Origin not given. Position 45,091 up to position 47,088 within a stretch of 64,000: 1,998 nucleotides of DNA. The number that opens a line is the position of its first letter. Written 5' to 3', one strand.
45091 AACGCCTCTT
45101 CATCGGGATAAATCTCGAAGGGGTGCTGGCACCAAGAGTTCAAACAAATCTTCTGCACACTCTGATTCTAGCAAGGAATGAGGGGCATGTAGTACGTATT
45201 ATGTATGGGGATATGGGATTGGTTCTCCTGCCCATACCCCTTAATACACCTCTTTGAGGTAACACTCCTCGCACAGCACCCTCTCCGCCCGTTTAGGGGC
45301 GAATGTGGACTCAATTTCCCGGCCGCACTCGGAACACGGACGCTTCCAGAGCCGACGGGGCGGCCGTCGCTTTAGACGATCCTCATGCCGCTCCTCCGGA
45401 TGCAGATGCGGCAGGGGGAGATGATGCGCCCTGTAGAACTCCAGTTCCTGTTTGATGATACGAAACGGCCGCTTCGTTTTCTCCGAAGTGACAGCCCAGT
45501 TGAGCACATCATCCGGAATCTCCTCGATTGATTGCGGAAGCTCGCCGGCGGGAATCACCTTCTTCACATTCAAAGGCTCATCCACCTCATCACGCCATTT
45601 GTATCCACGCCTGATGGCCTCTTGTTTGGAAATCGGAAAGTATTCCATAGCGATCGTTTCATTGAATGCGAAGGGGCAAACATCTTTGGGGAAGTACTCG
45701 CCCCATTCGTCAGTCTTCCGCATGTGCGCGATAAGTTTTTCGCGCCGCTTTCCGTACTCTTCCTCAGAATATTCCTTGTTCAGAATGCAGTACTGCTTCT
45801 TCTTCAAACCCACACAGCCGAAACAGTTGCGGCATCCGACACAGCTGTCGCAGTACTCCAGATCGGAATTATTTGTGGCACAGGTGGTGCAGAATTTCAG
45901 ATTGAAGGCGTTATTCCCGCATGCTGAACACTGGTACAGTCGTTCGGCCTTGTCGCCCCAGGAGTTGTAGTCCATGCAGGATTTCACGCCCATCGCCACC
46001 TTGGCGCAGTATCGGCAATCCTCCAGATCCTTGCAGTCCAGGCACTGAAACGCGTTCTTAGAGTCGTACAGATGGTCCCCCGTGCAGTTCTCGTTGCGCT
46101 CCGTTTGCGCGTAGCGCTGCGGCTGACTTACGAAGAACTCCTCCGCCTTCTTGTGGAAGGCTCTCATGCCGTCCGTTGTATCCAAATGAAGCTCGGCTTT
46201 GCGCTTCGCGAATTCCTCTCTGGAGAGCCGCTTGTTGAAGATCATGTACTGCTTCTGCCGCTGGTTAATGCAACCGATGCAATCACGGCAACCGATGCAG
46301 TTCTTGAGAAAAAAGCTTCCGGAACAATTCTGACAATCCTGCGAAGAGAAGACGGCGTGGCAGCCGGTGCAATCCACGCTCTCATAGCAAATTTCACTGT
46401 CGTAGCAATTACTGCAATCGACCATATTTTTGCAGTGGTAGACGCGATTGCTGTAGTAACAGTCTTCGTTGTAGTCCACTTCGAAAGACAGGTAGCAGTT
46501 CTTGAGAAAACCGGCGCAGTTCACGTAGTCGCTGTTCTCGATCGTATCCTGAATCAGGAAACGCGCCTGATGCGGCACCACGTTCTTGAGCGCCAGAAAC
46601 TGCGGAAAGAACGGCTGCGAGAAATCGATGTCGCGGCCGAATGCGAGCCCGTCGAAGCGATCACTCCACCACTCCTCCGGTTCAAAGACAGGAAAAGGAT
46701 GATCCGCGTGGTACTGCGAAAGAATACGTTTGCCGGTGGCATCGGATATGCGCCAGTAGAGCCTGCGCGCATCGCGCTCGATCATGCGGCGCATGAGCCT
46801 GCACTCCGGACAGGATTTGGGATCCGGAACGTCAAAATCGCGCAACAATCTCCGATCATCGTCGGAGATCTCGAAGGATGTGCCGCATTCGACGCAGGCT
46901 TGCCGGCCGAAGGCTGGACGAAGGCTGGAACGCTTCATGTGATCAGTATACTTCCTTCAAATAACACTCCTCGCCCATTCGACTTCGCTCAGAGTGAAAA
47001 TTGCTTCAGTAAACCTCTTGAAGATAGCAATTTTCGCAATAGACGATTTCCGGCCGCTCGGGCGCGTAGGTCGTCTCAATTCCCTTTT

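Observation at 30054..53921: Head-to-tail array of 13 diverged paralogues of an uncharacterised Cys-rich protein family (about 24 kb)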

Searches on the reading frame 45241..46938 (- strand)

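Call 4: search_protein_families(library=pfam, proteins=[window:45241-46938:-], max_evalue=1)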
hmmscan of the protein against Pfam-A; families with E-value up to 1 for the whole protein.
window:45241-46938:- (565 aa): 3 families
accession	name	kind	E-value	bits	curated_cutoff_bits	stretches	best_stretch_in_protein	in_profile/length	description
PF23477.1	zf_Tbcl_2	-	2.8e-05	24.2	27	1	532-562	5-35/37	Probable treble clef zinc finger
PF09723.15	Zn_ribbon_8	-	0.029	14.8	34.4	1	15-52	8-40/41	Zinc ribbon domain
PF09851.14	SHOCT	-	0.64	10.3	27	0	238-250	15-27/28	Short C-terminal domain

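Call 5: search_protein_families(library=ncbifam, proteins=[window:45241-46938:-], max_evalue=1)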
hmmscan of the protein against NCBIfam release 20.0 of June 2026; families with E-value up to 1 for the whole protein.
window:45241-46938:- (565 aa): 1 family
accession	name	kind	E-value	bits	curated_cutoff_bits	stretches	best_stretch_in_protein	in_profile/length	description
TIGR04272.1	cxxc_cxxc_Mbark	domain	6.2e-05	22.6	36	1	531-562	4-35/37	CxxC-x17-CxxC domain-containing protein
